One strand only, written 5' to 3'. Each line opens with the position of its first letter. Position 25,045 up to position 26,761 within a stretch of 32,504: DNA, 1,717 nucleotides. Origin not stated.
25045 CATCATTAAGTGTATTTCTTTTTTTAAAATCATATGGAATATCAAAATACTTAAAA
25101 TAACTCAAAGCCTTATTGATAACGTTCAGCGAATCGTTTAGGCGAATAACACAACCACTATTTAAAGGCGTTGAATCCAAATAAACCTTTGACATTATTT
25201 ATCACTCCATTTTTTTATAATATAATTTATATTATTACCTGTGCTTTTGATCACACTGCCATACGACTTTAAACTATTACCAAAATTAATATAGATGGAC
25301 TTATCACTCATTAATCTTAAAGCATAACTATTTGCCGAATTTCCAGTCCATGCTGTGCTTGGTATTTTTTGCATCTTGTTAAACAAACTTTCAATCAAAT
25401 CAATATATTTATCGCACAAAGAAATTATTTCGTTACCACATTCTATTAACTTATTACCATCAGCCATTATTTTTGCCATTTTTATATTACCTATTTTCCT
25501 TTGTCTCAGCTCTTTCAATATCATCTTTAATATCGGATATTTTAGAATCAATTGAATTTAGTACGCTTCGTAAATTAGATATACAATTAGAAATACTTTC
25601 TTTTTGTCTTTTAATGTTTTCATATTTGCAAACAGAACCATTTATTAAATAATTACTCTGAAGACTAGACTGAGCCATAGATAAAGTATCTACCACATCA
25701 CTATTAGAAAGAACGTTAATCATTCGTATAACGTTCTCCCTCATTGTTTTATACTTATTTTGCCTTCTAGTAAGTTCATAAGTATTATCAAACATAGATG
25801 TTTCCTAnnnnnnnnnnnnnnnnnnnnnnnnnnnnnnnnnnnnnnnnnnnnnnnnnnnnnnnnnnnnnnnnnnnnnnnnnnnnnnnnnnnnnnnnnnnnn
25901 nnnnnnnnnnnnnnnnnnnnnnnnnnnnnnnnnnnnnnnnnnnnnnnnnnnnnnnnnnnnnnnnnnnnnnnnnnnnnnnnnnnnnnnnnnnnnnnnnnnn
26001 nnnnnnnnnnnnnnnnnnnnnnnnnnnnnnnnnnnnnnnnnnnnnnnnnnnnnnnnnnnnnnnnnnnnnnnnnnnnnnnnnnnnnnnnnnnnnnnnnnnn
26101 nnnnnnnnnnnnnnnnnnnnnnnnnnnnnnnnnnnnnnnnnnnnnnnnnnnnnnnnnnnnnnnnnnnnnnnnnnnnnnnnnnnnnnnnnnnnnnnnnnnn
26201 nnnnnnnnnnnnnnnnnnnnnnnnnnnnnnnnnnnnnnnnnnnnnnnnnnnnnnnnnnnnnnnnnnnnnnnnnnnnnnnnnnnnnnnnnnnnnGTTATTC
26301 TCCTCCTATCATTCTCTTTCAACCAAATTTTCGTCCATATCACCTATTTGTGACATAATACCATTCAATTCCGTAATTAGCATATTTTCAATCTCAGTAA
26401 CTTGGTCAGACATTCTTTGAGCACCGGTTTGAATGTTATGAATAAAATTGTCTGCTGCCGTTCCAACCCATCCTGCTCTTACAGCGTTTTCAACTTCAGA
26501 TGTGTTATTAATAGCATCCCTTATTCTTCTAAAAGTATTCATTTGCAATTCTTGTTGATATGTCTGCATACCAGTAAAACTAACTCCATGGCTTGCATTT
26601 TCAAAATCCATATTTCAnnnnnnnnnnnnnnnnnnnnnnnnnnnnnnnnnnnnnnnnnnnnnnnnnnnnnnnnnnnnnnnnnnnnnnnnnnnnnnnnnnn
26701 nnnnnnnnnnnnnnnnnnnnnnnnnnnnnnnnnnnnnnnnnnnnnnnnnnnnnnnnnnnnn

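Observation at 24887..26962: Six-gene operon of small helical T7SS-type proteins with no recognisable toxin, LXG or immunity partner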

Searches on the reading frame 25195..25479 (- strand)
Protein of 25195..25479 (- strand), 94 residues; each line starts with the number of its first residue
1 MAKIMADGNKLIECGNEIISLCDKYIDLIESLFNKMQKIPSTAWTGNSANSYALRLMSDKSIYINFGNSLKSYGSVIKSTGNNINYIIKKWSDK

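Call 5: search_protein_families(library=pfam, max_evalue=1, proteins=[window:25195-25479:-])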
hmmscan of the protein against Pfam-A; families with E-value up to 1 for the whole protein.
window:25195-25479:- (94 aa): 1 family
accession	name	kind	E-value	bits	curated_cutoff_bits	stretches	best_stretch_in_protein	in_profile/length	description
PF11553.14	DUF3231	-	0.11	12.6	29.6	1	14-77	50-112/165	Protein of unknown function (DUF3231)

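Call 6: search_protein_families(library=ncbifam, max_evalue=1, proteins=[window:25195-25479:-])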
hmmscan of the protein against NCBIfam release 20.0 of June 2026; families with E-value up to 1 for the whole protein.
window:25195-25479:- (94 aa): 0 families

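Call 43: search_solved_structures(query=A6, max_evalue=10)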
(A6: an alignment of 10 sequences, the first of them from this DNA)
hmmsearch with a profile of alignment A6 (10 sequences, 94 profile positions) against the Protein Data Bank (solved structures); distinct sequences matched with E-value up to 10: 20.
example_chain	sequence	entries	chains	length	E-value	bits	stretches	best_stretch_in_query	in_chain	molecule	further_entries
2wzk_A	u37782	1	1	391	0.017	18.5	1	4-45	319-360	CULLIN-5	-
4jgh_D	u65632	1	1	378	0.017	18.5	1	4-45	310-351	Cullin-5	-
8ei2_A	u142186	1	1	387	0.018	18.4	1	4-45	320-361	Cullin-5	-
9oma_B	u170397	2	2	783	0.16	15.4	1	4-45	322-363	Cullin-5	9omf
7oni_C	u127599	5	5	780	0.16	15.4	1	4-45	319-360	Cullin-5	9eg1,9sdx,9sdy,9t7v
6v9i_C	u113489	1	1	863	0.17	15.3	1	4-45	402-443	Immunoglobulin G-binding protein G,Cullin-5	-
3bhq_A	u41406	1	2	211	0.22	14.9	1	41-89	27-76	Transcriptional regulator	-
3zbh_A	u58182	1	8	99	0.54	13.7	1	28-81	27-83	ESXA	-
8w2s_A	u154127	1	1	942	0.55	13.7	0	12-54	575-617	HNH nuclease domain-containing protein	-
2vla_A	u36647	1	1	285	0.57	13.6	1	28-94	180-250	RESTRICTION ENDONUCLEASE R.BPUJI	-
5hlt_A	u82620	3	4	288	0.59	13.6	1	28-94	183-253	Restriction endonuclease R.BpuJI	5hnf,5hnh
6zn8_A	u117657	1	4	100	0.83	13.1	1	21-70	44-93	Endoribonuclease VapD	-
6agb_B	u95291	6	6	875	0.85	13.1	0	4-37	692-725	Ribonucleases P/MRP protein subunit POP1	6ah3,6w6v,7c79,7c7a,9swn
6zi1_AAA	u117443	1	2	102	0.85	13.1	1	21-70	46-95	Endoribonuclease VapD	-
6zi0_AAA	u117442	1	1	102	0.86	13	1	21-70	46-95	Endoribonuclease VapD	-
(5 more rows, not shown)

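Call 77: search_protein_families(library=pfam, alignment_id=A6, max_evalue=1)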
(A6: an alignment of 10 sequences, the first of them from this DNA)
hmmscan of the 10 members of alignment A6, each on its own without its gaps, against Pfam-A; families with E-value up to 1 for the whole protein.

A. member 1, seq(94 aa): 1 family
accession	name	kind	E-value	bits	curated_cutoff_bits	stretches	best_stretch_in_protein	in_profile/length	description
PF11553.14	DUF3231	-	0.11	12.6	29.6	1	14-77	50-112/165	Protein of unknown function (DUF3231)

B. families by the number of members that match (of 10 scanned): 14 families
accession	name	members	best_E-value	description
PF06013.18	WXG100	6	0.00016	Proteins of 100 residues with WXG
PF18879.6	EspA_EspE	5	0.0051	EspA/EspE family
PF00823.25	PPE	2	0.07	PPE family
PF18199.6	Dynein_C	1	0.038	Dynein heavy chain C-terminal domain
PF01373.23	Glyco_hydro_14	1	0.055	Glycosyl hydrolase family 14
PF14661.11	HAUS6_N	1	0.065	HAUS augmin-like complex subunit 6 N-terminus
PF11553.14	DUF3231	1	0.11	Protein of unknown function (DUF3231)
PF12699.13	phiKZ_IP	1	0.11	phiKZ-like phage internal head proteins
PF18420.7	CSN4_RPN5_eIF3a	1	0.14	CSN4/RPN5/eIF3a helix turn helix domain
PF20621.3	DUF6806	1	0.17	Family of unknown function (DUF6806)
PF06009.19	Laminin_II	1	0.17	Laminin Domain II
PF23789.1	Pre_tape_measure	1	0.28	Pre-tape measure protein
PF02671.26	PAH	1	0.3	Paired amphipathic helix repeat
PF21983.2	NikA-like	1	0.55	Mobilization protein NikA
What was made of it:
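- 25195..25479 (-): P5, 94 aa. WXG100-like; W44-x-G46 invariant. WXG100 in 6 of 10 orthologues (best 1.6e-4) and EspA_EspE in 5 of 10 (call 77).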

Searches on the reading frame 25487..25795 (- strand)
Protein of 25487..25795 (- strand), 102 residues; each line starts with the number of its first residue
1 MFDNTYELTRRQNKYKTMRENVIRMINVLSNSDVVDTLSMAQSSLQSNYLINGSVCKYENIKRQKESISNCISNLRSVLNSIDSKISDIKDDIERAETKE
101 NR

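Call 5: search_protein_families(library=pfam, max_evalue=1, proteins=[window:25487-25795:-])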
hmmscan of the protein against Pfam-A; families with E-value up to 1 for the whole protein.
window:25487-25795:- (102 aa): 6 families
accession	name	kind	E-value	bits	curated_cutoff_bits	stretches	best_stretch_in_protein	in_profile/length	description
PF09763.15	Sec3_CC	-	0.00039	20.7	27.1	1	38-101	12-73/133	Exocyst complex component Sec3, coiled-coil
PF08654.15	DASH_Dad2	-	0.0073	17.1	26.9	0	57-99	34-76/99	DASH complex subunit Dad2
PF03127.19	GAT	-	0.038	14.6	31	1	14-63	32-76/77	GAT domain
PF08647.16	BRE1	-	0.065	13.8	27.9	1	27-95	16-83/95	BRE1 E3 ubiquitin ligase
PF04728.18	LPP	-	0.1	13.4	29.1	1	67-97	4-34/53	Lipoprotein leucine-zipper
PF19176.5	DUF5858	-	0.11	12.7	27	1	1-32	13-44/61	Family of unknown function (DUF5858)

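Call 6: search_protein_families(library=ncbifam, max_evalue=1, proteins=[window:25487-25795:-])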
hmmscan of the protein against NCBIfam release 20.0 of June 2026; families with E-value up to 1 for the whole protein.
window:25487-25795:- (102 aa): 4 families
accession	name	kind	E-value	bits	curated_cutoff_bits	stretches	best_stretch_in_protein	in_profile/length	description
NF003413.0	PRK04778.1-7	equivalog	0.0073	14.7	556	1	21-100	309-390/564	septation ring formation regulator EzrA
NF041248.1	T6SS_IglG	exception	0.018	14.9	200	1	51-93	5-47/173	type VI secretion system PAAR-like protein IglG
NF001071.0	PRK00118.2-1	equivalog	0.022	15.1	160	1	26-95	43-110/117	putative DNA-binding protein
NF004428.0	PRK05771.2-1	equivalog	0.13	10.3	766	1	29-101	67-139/680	V-type ATP synthase subunit I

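Call 42: search_solved_structures(query=A5, max_evalue=10)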
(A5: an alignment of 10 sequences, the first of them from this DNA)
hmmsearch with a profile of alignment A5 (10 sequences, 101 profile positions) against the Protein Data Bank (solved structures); distinct sequences matched with E-value up to 10: 51.
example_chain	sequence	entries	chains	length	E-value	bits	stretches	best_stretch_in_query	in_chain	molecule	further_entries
1aq5_A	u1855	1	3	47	0.036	17.5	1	50-92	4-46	CARTILAGE MATRIX PROTEIN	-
3gvm_A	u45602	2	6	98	0.068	16.6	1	6-86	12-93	Putative uncharacterized protein SAG1039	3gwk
2yo3_A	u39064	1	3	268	0.075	16.4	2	49-92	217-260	GENERAL CONTROL PROTEIN GCN4, PUTATIVE INNER MEMBRANE PROTEIN, GENERAL CONTROL PROTEIN GCN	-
3ghg_C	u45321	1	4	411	0.077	16.4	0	61-94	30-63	Fibrinogen gamma chain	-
3o9o_A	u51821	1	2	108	0.099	16.1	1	6-86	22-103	Uncharacterized protein gbs1074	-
6rx1_A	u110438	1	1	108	0.1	16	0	47-75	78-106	Syncytin-1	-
5ha6_A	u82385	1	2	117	0.14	15.5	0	47-75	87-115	Syncytin-1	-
1kql_A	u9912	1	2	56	0.15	15.5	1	38-89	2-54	Fusion Protein of and striated muscle alpha-tropomyosin and the GCN4 leucine zipper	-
8gmh_C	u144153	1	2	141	0.27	14.7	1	46-94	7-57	LapA4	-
8ek4_A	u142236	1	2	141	0.29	14.6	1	35-93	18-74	Ice-binding protein TIP-99a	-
2wpq_A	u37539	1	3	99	0.29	14.6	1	38-91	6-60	TRIMERIC AUTOTRANSPORTER ADHESIN FRAGMENT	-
12fa_A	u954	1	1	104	0.3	14.5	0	62-98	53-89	ESAT-6-like protein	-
3l1n_A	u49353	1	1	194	0.33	14.4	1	58-95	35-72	Cell wall antigen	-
2p22_C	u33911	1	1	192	0.34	14.3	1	24-84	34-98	Protein SRN2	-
2yny_A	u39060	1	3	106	0.34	14.3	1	61-98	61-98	GENERAL CONTROL PROTEIN GCN4, PUTATIVE INNER MEMBRANE PROTEIN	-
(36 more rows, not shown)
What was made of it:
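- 25487..25795 (-): P4, 102 aa. Small, probably helical protein with no family assignment. Weak PDB profile hits to SAG1039 and gbs1074 (E 0.07-0.1) and LapA4 (E 0.27) (call 42).
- On Lap1/Lap2 targeting factors (DUF3130/TIGR04197, DUF3958): LapA4 (8gmh_C) scores E 0.27 against the P4 profile (call 42).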

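Call 75: search_protein_families(library=pfam, alignment_id=A5, max_evalue=1)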
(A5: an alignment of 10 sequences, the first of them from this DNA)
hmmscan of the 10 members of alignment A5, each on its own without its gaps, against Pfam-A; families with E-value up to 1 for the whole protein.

A. member 1, seq(102 aa): 6 families
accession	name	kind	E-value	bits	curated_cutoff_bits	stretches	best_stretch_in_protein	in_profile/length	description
PF09763.15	Sec3_CC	-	0.00039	20.7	27.1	1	38-101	12-73/133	Exocyst complex component Sec3, coiled-coil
PF08654.15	DASH_Dad2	-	0.0073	17.1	26.9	0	57-99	34-76/99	DASH complex subunit Dad2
PF03127.19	GAT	-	0.038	14.6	31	1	14-63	32-76/77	GAT domain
PF08647.16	BRE1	-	0.065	13.8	27.9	1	27-95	16-83/95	BRE1 E3 ubiquitin ligase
PF04728.18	LPP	-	0.1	13.4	29.1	1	67-97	4-34/53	Lipoprotein leucine-zipper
PF19176.5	DUF5858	-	0.11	12.7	27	1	1-32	13-44/61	Family of unknown function (DUF5858)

B. families by the number of members that match (of 10 scanned): 46 families (the first 25 are shown)
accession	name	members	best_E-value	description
PF09763.15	Sec3_CC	4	0.00028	Exocyst complex component Sec3, coiled-coil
PF25610.1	HR1_TOCA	3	0.04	TOCA family HR1 domain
PF11083.13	Relaxase_C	2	0.00031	C-terminal helical hairpin domain from relaxase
PF08862.16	DUF1829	2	0.0066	Domain of unknown function DUF1829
PF08654.15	DASH_Dad2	2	0.0073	DASH complex subunit Dad2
PF08969.16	USP8_dimer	2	0.034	USP8 dimerisation domain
PF01601.21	CoV_S2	2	0.045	Coronavirus spike glycoprotein S2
PF08514.17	STAG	2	0.096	STAG domain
PF23338.1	PTHB1_hp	1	0.0046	PTHB1 hairpin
PF10452.14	TCO89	1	0.007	TORC1 subunit TCO89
PF02700.19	PurS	1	0.011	Phosphoribosylformylglycinamidine (FGAM) synthase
PF18093.7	Trm5_N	1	0.012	tRNA methyltransferase 5 N-terminal domain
PF25071.1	DUF7795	1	0.013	Domain of unknown function (DUF7795)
PF09177.16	STX6_10_61_N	1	0.015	Syntaxin 6/10/61, N-terminal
PF13166.12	AAA_13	1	0.018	AAA domain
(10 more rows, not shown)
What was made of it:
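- On Lap1/Lap2 targeting factors (DUF3130/TIGR04197, DUF3958): One P4 orthologue hits DUF3958 at E 0.055 (call 75).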

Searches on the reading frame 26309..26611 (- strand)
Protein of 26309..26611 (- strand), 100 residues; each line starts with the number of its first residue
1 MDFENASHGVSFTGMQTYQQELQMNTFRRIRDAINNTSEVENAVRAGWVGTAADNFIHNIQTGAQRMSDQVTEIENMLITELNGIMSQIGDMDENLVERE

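Call 5: search_protein_families(library=pfam, max_evalue=1, proteins=[window:26309-26611:-])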
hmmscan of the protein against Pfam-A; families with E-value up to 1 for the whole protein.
window:26309-26611:- (100 aa): 1 family
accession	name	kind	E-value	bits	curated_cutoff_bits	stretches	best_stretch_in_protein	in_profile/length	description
PF06013.18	WXG100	-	0.00062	20.4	27.3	1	28-76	21-72/86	Proteins of 100 residues with WXG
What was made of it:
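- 26309..26611 (-): P2, 100 aa. WXG100 protein and the best EsxA/TsxA candidate; W48-x-G50 invariant. Pfam WXG100 E 6e-4, 20.4 bits against a 27.3 cut-off (call 5).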

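Call 6: search_protein_families(library=ncbifam, max_evalue=1, proteins=[window:26309-26611:-])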
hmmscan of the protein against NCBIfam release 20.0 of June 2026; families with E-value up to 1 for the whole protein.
window:26309-26611:- (100 aa): 1 family
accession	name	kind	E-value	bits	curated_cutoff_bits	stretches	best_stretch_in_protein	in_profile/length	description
TIGR03930.1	WXG100_ESAT6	subfamily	0.014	15.6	44.85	1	29-77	22-70/90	WXG100 family type VII secretion target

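Call 40: search_solved_structures(query=A4, max_evalue=10)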
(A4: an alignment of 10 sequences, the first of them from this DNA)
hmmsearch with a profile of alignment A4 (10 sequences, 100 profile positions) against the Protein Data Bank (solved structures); distinct sequences matched with E-value up to 10: 25.
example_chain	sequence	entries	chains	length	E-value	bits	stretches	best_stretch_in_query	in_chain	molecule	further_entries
2vs0_A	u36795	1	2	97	0.011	19.4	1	28-94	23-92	VIRULENCE FACTOR ESXA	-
2vrz_A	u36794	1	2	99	0.012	19.4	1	28-94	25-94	VIRULENCE FACTOR ESXA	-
2jua_A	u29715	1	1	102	0.064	17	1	27-96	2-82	de novo protein S836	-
3at7_A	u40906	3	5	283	0.2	15.4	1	11-57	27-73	Alginate-binding flagellin | Alginate-binding protein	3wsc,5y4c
6jbo_A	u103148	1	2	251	0.34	14.6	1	19-57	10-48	Alginate-binding protein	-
1p68_A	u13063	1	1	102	0.62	13.8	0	29-61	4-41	De novo designed protein S-824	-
1br0_A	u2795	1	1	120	0.78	13.5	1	53-84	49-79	PROTEIN (SYNTAXIN 1-A)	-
3ci9_A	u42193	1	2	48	0.84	13.4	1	56-96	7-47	Heat shock factor-binding protein 1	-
1ez3_A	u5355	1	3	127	0.88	13.3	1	53-84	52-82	SYNTAXIN-1A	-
9dir_A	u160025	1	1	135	1.1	13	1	30-98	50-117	ChuA binding protein G7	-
7xsj_B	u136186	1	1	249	1.4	12.6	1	54-83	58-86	Syntaxin-1A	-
4jeh_B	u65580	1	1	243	1.5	12.6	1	54-83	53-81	Syntaxin-1A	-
4s1b_A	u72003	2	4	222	1.6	12.4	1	24-90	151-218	Lmo1466 protein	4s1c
6y07_A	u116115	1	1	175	1.8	12.3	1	8-96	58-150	sohair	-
9ojz_G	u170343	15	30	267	1.8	12.3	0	53-83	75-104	Syntaxin-1A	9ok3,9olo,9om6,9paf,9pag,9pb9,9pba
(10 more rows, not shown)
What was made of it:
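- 26309..26611 (-): Profile top PDB hit S. aureus EsxA 2vs0, E 0.011 (call 40).
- Closest known: Firmicute T7SSb. Same: A WXG100 protein closest to S. aureus EsxA (call 40).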
